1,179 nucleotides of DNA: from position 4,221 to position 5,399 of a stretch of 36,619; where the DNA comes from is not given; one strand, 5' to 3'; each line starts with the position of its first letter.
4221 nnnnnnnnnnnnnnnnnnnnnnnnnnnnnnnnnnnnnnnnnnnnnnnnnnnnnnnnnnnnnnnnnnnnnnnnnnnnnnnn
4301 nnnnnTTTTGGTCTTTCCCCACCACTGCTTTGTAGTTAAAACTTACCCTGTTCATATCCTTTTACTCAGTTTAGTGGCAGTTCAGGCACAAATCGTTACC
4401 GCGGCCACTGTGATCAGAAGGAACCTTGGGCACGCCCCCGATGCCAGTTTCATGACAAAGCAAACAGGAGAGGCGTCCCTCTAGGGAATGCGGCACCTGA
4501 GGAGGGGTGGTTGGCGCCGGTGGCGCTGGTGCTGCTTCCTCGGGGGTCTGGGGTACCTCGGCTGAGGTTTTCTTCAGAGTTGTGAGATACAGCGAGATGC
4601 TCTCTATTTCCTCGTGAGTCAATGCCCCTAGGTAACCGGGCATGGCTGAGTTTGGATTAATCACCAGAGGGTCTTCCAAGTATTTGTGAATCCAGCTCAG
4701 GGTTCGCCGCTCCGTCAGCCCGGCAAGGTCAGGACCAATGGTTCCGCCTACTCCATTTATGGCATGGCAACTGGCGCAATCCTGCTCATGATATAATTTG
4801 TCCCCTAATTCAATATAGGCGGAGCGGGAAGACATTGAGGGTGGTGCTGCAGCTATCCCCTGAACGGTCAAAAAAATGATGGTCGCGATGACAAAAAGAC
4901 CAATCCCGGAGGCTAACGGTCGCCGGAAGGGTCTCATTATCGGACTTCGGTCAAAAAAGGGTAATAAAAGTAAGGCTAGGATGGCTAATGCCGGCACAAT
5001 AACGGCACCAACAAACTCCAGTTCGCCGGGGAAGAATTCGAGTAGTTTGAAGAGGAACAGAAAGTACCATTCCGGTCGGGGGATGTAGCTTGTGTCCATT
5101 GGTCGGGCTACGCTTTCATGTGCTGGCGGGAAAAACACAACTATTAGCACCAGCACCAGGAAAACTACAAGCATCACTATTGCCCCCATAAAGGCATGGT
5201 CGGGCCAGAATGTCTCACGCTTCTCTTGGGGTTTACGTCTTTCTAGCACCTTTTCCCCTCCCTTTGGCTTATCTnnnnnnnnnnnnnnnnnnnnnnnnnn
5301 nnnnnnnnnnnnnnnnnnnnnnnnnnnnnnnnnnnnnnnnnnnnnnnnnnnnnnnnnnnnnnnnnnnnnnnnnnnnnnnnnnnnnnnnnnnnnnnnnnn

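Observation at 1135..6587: One operon joins a b6-type Rieske/cytochrome b complex to a decaheme cytochrome and an NrfCD-type quinone module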

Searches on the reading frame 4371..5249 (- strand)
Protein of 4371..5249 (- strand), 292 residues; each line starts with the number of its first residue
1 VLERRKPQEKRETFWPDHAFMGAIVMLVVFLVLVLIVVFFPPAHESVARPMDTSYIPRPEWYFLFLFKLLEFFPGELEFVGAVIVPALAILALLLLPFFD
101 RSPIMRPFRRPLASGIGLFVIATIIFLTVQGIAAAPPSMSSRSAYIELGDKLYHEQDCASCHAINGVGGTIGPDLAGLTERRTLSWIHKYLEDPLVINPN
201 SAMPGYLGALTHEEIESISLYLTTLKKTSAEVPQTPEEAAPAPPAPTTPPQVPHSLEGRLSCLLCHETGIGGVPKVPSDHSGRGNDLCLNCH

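Call 3: search_protein_families(library=pfam, proteins=[window:4371-5249:-], max_evalue=0.01)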
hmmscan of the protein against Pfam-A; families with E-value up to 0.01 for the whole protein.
window:4371-5249:- (292 aa): 6 families
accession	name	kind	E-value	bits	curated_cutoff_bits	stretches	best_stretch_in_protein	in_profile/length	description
PF00034.26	Cytochrom_C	-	6.6e-12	47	21.3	1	147-226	2-90/90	Cytochrome c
PF00032.22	Cytochrom_B_C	-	3.8e-10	40.4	20.7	1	48-135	2-86/102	Cytochrome b(C-terminal)/b6/petD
PF13442.11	Cytochrome_CBB3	-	3.7e-08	34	27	1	149-222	6-68/68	Cytochrome C oxidase, cbb3-type, subunit III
PF02433.20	FixO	-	2.8e-06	27.4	29.6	1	171-234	102-164/219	Cytochrome C oxidase, mono-heme subunit/FixO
PF00499.25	Oxidored_q3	-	0.0023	18.1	33.2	0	2-40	59-97/146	NADH-ubiquinone/plastoquinone oxidoreductase chain 6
PF09699.15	Paired_CXXCH_1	-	0.0073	16.4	20.6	0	261-292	8-36/41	Doubled CXXCH motif (Paired_CXXCH_1)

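Call 6: find_homologous_proteins(query=window:4371-5249:-)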
Query window:4371-5249:- (292 aa): 679 proteins with E <= 0.001 among 8000 candidates; the best 120 are listed.
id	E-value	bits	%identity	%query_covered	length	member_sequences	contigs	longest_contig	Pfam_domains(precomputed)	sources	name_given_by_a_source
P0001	2.6e-195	666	100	100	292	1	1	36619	PF00032.23,PF02433.21,PF13442.12,PF00034.27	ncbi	ncbi:MAG: c-type cytochrome [Dehalococcoidales bacterium]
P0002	3.0e-163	560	82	100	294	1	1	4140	PF00032.23,PF02433.21,PF13442.12,PF00034.27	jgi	jgi:ubiquinol-cytochrome c reductase cytochrome b subunit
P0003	8.8e-150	516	75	100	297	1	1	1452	PF00032.23,PF02433.21,PF13442.12,PF00034.27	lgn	-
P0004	1.6e-146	506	73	100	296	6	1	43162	PF09699.16,PF00032.23,PF02433.21,PF13442.12,PF00034.27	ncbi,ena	-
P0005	6.6e-142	490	71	100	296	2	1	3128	PF00032.23,PF02433.21,PF13442.12,PF00034.27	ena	-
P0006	1.2e-141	490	72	100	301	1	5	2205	PF00032.23,PF02433.21,PF13442.12,PF00034.27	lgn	-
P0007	2.3e-141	489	71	100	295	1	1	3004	PF00032.23,PF02433.21,PF13442.12,PF00034.27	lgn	-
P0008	5.3e-141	487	71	100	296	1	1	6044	PF00032.23,PF02433.21,PF13442.12,PF00034.27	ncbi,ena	-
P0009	2.1e-136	472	68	100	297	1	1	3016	PF00032.23,PF13442.12,PF00034.27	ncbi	-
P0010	1.6e-133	463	68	100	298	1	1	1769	PF00032.23,PF02433.21,PF13442.12,PF00034.27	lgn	-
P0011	2.8e-133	462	68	100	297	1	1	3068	PF00032.23,PF02433.21,PF13442.12,PF00034.27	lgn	-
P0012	5.3e-132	458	67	100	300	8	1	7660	PF00032.23,PF02433.21,PF13442.12,PF00034.27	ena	-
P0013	1.3e-127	444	66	100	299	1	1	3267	PF00032.23,PF02433.21,PF13442.12,PF00034.27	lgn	-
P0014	3.2e-127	442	61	100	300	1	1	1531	PF00032.23,PF02433.21,PF13442.12,PF00034.27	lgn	-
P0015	3.6e-127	442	72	91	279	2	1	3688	PF00032.23,PF02433.21,PF13442.12,PF00034.27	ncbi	-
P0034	5.0e-75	271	40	76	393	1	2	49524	PF00032.23,PF02433.21,PF13442.12,PF00034.27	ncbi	ncbi:c-type cytochrome [Chloroflexota bacterium]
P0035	1.2e-71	260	40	53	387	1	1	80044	PF00032.23,PF02433.21,PF13442.12,PF00034.27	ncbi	ncbi:c-type cytochrome [Chloroflexota bacterium]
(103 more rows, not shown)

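Call 8: find_related_loci(query=A1, collection=genome_contigs, flank=10000)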
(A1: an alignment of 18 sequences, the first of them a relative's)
Query A1 (292 aa) in genome_contigs; peptide patterns used: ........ (x = any residue, [..] = any of these).
600 stretches matched a pattern (row limit reached: there are more); 598 encode a relative of the query (tblastn E <= 1e-3); the best 80 are kept; 80 distinct loci.
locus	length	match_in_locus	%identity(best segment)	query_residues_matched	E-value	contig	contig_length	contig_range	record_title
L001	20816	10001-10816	43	3-266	2e-67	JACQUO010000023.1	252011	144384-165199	MAG: Chloroflexi bacterium isolate NC_groundwater_1439_Ag_S-0.65um_65_67 S_p65_S5_coassembly_k141_4073678, whole genome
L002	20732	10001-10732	41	5-241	3e-50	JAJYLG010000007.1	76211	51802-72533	MAG: Chloroflexi bacterium isolate DBS2-1.bin66 NODE_564_length_76211_cov_2.194404, whole genome shotgun sequence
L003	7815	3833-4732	38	8-237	2e-50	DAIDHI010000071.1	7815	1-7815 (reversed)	MAG TPA_asm: Elusimicrobia bacterium isolate clean341 k141_1050685, whole genome shotgun sequence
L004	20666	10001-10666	38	12-226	3e-47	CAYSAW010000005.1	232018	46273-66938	MAG TPA_asm: uncultured bacterium isolate binchicken_co30_76 genome assembly, contig: NODE_55_length_232018_cov_22.06278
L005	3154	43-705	41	12-226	1e-47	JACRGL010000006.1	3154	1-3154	MAG: Candidatus Methylomirabilota bacterium isolate NC_groundwater_1750_Pr3_B-0.1um_56_10 SR-2_scaffold_141_1404, whole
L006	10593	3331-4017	40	1-226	6e-47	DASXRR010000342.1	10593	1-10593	MAG TPA_asm: Chloroflexota bacterium isolate SMAG_U4645 k141_2568338, whole genome shotgun sequence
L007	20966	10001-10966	40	1-236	8e-45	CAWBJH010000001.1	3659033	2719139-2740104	MAG: uncultured delta proteobacterium isolate MFD03323.bin.1.18 genome assembly, contig: contig_33361, whole genome shot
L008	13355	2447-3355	31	8-287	8e-45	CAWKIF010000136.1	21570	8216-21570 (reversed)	MAG: candidate division FCPU426 bacterium isolate MFD04780.bin.2.20 genome assembly, contig: contig_52086, whole genome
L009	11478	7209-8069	36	3-269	1e-44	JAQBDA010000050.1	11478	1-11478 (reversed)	MAG: Chloroflexota bacterium isolate MAG_401_bin-08 401_bin-08_ctg-050, whole genome shotgun sequence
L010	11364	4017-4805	40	8-273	2e-44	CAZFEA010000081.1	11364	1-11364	MAG TPA_asm: uncultured Dehalococcoidia bacterium isolate binchicken_co213_710 genome assembly, contig: NODE_11020_lengt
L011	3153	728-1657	37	2-226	3e-44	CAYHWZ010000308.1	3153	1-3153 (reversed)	MAG TPA_asm: uncultured Elusimicrobia bacterium isolate ERP119705_co15_595 genome assembly, contig: NODE_45745_length_31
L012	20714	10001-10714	40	12-246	3e-44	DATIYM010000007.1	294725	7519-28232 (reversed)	MAG TPA_asm: Gemmatimonadales bacterium isolate SMAG_U15275 k141_30008, whole genome shotgun sequence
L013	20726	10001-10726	37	3-225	1e-43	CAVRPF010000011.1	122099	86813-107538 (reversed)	MAG: Bryobacterales bacterium isolate MFD09603.bin.2.110 genome assembly, contig: contig_39250, whole genome shotgun seq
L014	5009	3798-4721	38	3-239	6e-44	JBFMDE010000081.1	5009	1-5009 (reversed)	MAG: Chloroflexota bacterium isolate MAG211 MAG211_81, whole genome shotgun sequence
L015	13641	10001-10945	35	8-266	3e-43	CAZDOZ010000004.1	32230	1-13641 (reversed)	MAG TPA_asm: uncultured Anaerolineae bacterium isolate binchicken_co164_51 genome assembly, contig: NODE_133_length_3223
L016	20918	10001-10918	38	2-238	9e-43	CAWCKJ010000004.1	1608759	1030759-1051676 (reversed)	MAG: candidate division FCPU426 bacterium isolate MFD01231.bin.1.41 genome assembly, contig: contig_18727, whole genome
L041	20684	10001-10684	38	45-280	3e-40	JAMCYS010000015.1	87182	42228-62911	MAG: Chloroflexota bacterium isolate FK_Sedi_B_Bin.34 NODE_485_length_87182_cov_9.97111, whole genome shotgun sequence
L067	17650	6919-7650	36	14-248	2e-38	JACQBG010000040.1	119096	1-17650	MAG: Gemmatimonadetes bacterium isolate NC_groundwater_936_Pr1_S-0.2um_70_28 Montesol18-Sp2_coassembly_scaffold_1135969,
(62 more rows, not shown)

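Call 11: search_protein_families(library=ncbifam, proteins=[window:4371-5249:-], max_evalue=0.001)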
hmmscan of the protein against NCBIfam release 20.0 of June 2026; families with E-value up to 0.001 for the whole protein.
window:4371-5249:- (292 aa): 12 families
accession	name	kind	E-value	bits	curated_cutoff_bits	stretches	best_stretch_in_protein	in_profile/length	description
TIGR04485.1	thiosulf_SoxX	equivalog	2.6e-11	44.1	61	1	157-225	4-78/78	sulfur oxidation c-type cytochrome SoxX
NF041076.1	cyt_b_SoxC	equivalog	9.3e-11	41.3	740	1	41-132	267-360/542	proton pump complex cytochrome B SoxC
TIGR01156.1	cytb6_f_IV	equivalog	7.7e-09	35.6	127.05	1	12-137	29-150/160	cytochrome b6-f complex subunit IV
TIGR04494.1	c550_PedF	equivalog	7.7e-09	35.6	122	1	139-226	44-131/133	cytochrome c-550 PedF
TIGR02603.1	CxxCH_TIGR02603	domain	4.3e-07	30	68.15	1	149-194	6-50/134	putative heme-binding domain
NF011055.0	PRK14487.1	subfamily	2.2e-06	27.3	218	1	171-240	108-176/212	cbb3-type cytochrome c oxidase subunit II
NF050122.1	bc1_QcrC_actin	exception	2.3e-06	27.1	200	1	116-181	13-75/253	cytochrome bc1 complex diheme cytochrome c subunit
TIGR00781.1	ccoO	equivalog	5.4e-06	26.3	200.65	1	171-241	102-171/232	cytochrome-c oxidase, cbb3-type subunit II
NF011054.0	PRK14486.1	equivalog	1.2e-05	25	447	0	172-218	104-149/294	putative bifunctional cbb3-type cytochrome c oxidase subunit II/cytochrome c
NF045773.1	cytochro_C550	exception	1.7e-05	24.8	125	1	116-223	12-117/118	cytochrome c550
NF045930.1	Cytc6PetJCyano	equivalog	0.00035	20.5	135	1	123-223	8-103/110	cytochrome c6 PetJ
NF052248.1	SorU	equivalog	0.00091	19.4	100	0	157-221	12-71/72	SorU family sulfite dehydrogenase c-type cytochrome subunit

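Call 31: find_encoding_contigs(protein=P0004, flank=10000, max_places=3)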
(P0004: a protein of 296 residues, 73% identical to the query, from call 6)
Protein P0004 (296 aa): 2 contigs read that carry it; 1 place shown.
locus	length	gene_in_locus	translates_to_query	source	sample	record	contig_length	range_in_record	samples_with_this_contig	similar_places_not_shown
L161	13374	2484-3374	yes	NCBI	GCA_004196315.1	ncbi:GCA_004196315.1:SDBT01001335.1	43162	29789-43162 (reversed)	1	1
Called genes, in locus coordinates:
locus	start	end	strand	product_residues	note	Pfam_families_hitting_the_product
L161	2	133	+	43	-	?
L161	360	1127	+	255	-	PF01145:Band_7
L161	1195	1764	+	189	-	PF10399:UCR_Fe-S_N (weak), PF00355:Rieske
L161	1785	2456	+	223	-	PF00033:Cytochrome_B, PF13631:Cytochrom_B_N_2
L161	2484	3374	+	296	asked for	PF00032:Cytochrom_B_C, PF02433:FixO (faint), PF00034:Cytochrom_C, PF13442:Cytochrome_CBB3 (weak), PF09699:Paired_CXXCH_1 (faint)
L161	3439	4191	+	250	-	PF09699:Paired_CXXCH_1 (faint), PF14537:Cytochrom_c3_2 (faint), PF14522:Cytochrome_C7 (weak)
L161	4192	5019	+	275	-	PF12838:Fer4_7, PF13237:Fer4_10, PF13247:Fer4_11, PF12838:Fer4_7 (weak), PF13187:Fer4_9 (weak), PF12797:Fer4_2 (weak), PF12837:Fer4_6 (weak), PF00037:Fer4, +10 more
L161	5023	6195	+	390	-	PF03916:NrfD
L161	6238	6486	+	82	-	-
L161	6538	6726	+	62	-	PF02416:TatA_B_E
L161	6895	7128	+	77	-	PF02416:TatA_B_E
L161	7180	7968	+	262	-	PF00902:TatC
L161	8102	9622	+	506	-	PF00501:AMP-binding, PF13193:AMP-binding_C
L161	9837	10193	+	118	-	PF03551:PadR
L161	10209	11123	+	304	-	-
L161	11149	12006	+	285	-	PF02645:DegV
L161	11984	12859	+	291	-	PF02645:DegV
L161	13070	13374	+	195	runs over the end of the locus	PF08433:KTI12, PF13238:AAA_18, PF13671:AAA_33, PF13207:AAA_17 (weak)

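Call 32: find_encoding_contigs(protein=P0001, flank=10000, max_places=3)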
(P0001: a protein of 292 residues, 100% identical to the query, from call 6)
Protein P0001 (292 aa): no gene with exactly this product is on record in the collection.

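Call 44: find_encoding_contigs(protein=P0035, flank=10000, max_places=2)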
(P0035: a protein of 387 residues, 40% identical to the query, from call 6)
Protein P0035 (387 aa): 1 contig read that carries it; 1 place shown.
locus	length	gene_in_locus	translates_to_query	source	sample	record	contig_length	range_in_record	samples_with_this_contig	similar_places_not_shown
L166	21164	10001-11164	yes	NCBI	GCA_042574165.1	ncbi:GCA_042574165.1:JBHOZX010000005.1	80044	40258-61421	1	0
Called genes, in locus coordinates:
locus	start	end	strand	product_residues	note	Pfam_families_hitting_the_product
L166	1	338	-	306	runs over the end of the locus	PF01073:3Beta_HSD, PF01370:Epimerase, PF02719:Polysacc_synt_2 (faint), PF04321:RmlD_sub_bind, PF16363:GDP_Man_Dehyd, PF07993:NAD_binding_4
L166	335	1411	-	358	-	PF02350:Epimerase_2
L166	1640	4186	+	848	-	PF02516:STT3, PF22627:AglB_core-like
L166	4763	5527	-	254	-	PF00005:ABC_tran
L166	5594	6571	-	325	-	PF09084:NMT1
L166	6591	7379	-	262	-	PF00528:BPD_transp_1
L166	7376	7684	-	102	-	PF01910:Thiamine_BP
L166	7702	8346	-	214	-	PF04263:TPK_catalytic, PF04265:TPK_B1_binding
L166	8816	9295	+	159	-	PF00355:Rieske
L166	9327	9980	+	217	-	PF00033:Cytochrome_B, PF13631:Cytochrom_B_N_2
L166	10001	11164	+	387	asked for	PF00032:Cytochrom_B_C, PF02433:FixO (faint), PF00034:Cytochrom_C, PF13442:Cytochrome_CBB3, PF00034:Cytochrom_C, PF13442:Cytochrome_CBB3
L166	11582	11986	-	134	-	PF02310:B12-binding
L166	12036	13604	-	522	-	PF01039:Carboxyl_trans, PF03255:ACCA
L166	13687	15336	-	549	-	PF01642:MM_CoA_mutase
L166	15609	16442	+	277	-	PF00582:Usp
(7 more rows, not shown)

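Call 45: find_encoding_contigs(protein=P0034, flank=10000, max_places=2)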
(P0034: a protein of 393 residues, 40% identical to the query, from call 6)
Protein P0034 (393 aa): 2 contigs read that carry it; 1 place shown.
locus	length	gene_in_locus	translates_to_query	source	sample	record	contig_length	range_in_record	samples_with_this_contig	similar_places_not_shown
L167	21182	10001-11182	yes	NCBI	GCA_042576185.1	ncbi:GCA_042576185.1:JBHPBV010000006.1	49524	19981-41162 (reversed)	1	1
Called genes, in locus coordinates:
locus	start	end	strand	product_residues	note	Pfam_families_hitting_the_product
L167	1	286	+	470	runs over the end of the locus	PF20695:UbiD_N, PF01977:UbiD, PF20696:UbiD_C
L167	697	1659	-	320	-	PF03480:DctP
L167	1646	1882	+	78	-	-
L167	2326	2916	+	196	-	PF04290:DctQ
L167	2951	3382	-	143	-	-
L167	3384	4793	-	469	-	PF00890:FAD_binding_2, PF01266:DAO (faint)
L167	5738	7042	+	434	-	PF06808:DctM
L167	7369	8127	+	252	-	PF00106:adh_short, PF08659:KR, PF13561:adh_short_C2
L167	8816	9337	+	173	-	PF00355:Rieske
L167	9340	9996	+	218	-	PF00033:Cytochrome_B, PF13631:Cytochrom_B_N_2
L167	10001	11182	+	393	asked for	PF00032:Cytochrom_B_C, PF02433:FixO (faint), PF13442:Cytochrome_CBB3 (weak), PF00034:Cytochrom_C, PF13442:Cytochrome_CBB3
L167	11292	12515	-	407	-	PF00083:Sugar_tr (weak), PF06779:MFS_4, PF07690:MFS_1, PF12832:MFS_1_like (weak), PF07690:MFS_1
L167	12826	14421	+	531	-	PF00083:Sugar_tr, PF06609:TRI12, PF07690:MFS_1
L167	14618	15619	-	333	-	PF04909:Amidohydro_2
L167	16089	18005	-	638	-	PF00474:SSF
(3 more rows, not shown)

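Call 57: search_protein_families(library=pfam, proteins=[L067:4344-5411:+, L067:5523-6173:+, L067:5968-7662:+, L067:7684-8622:+, L067:8177-8698:+, L067:8653-9516:+, L067:9153-10751:+, L067:10742-11221:+, L067:11218-13287:+, L067:13244-13912:+], max_evalue=0.0001)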
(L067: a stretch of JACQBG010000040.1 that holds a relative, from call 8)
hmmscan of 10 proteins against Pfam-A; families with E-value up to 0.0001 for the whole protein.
L067:4344-5411:+ (355 aa): 0 families

L067:5523-6173:+ (216 aa): 1 family
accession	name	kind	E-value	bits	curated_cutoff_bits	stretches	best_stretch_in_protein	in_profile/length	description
PF00355.32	Rieske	-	8.7e-12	45.2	20.3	1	104-187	13-84/88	Rieske [2Fe-2S] domain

L067:5968-7662:+ (564 aa): 7 families
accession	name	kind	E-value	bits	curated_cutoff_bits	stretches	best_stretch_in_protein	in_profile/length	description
PF00033.24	Cytochrome_B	-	7.1e-54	183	27.2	1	92-278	3-188/189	Cytochrome b/b6/petB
PF13631.11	Cytochrom_B_N_2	-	3.9e-44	151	27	1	161-341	2-159/169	Cytochrome b(N-terminal)/b6/petB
PF00032.22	Cytochrom_B_C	-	7.5e-12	45.8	20.7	1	351-436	1-83/102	Cytochrome b(C-terminal)/b6/petD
PF00034.26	Cytochrom_C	-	5e-10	41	21.3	1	458-539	3-89/90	Cytochrome c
PF13442.11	Cytochrome_CBB3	-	1e-09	39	27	1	457-536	4-68/68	Cytochrome C oxidase, cbb3-type, subunit III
PF02433.20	FixO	-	7.5e-07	29.3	29.6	0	421-473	17-67/219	Cytochrome C oxidase, mono-heme subunit/FixO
PF14358.11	DUF4405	-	1e-05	26.4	26.7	1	108-171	5-63/66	Domain of unknown function (DUF4405)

L067:7684-8622:+ (312 aa): 0 families

L067:8177-8698:+ (173 aa): 4 families
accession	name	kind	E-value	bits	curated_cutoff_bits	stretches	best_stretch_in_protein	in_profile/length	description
PF14522.11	Cytochrome_C7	-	1.3e-07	31.8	24.8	0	118-169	11-53/67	Cytochrome c7 and related cytochrome c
PF14537.11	Cytochrom_c3_2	-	2e-06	28.6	25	0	118-169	24-69/79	Cytochrome c3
PF09699.15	Paired_CXXCH_1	-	2.2e-06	27.7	20.6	0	157-171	6-20/41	Doubled CXXCH motif (Paired_CXXCH_1)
PF22113.1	Mtrc-MtrF_II-IV_dom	-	3.1e-05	24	30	0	80-168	83-167/176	Outer membrane cytochrome MtrC/MtrF-like, domains II/IV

L067:8653-9516:+ (287 aa): 13 families
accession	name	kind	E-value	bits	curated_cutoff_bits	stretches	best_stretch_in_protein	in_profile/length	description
PF13247.11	Fer4_11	-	7.5e-26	90.7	26.2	1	153-247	3-99/100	4Fe-4S dicluster domain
PF12797.12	Fer4_2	-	4.4e-15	54.9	24.5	2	184-204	2-22/22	4Fe-4S binding domain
PF00037.32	Fer4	-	2.3e-13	49.8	21.1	2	186-205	2-21/24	4Fe-4S binding domain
PF13237.11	Fer4_10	-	5.3e-13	49.1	25.5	2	156-203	5-53/53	4Fe-4S dicluster domain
PF12837.12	Fer4_6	-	8.1e-13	48.1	25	2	184-205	1-22/24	4Fe-4S binding domain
PF12838.12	Fer4_7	-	1.3e-12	48.4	27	2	160-205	2-51/52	4Fe-4S dicluster domain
PF13187.11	Fer4_9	-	3.7e-10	40.1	27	1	84-176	1-51/52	4Fe-4S dicluster domain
PF25160.1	LdpA_Fe-S-bd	-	7.2e-08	32.5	27.6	1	165-205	6-41/49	LdpA Fe-S cluster-binding domain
PF12798.12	Fer4_3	-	2.8e-07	31.3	27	0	192-205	1-14/15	4Fe-4S binding domain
PF13459.11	Fer4_15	-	9.5e-06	26.7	22.4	0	79-108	2-32/66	4Fe-4S single cluster domain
PF13183.11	Fer4_8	-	1.2e-05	26.1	27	0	83-175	3-67/68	4Fe-4S dicluster domain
PF13534.11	Fer4_17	-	1.7e-05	25.7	22.2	0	84-114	1-30/61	4Fe-4S dicluster domain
PF14697.11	Fer4_21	-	3.4e-05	24.3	35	0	79-97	2-20/59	4Fe-4S dicluster domain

L067:9153-10751:+ (532 aa): 1 family
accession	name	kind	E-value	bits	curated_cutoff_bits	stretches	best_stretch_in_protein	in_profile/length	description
PF03916.19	NrfD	-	2.7e-42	145.9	25.8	1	137-462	7-311/313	Polysulphide reductase, NrfD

L067:10742-11221:+ (159 aa): 1 family
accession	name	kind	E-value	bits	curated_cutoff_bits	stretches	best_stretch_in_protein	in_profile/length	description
PF18926.5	DUF5676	-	1.8e-07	32.4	27.6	1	66-140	5-81/82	2TM family of unknown function (DUF5676)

L067:11218-13287:+ (689 aa): 4 families
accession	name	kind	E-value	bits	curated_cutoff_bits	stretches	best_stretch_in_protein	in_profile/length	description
PF00122.25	E1-E2_ATPase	-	1.6e-46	158.5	28.1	1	176-355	1-180/181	E1-E2 ATPase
PF00702.32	Hydrolase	-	6.3e-33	115.2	26.4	1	373-589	2-190/191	haloacid dehalogenase-like hydrolase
PF12710.13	HAD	-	5.5e-09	37.2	27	1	497-586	74-188/189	haloacid dehalogenase-like hydrolase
PF08282.18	Hydrolase_3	-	2.3e-07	31.3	20.9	0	561-622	194-255/255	haloacid dehalogenase-like hydrolase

L067:13244-13912:+ (222 aa): 0 families
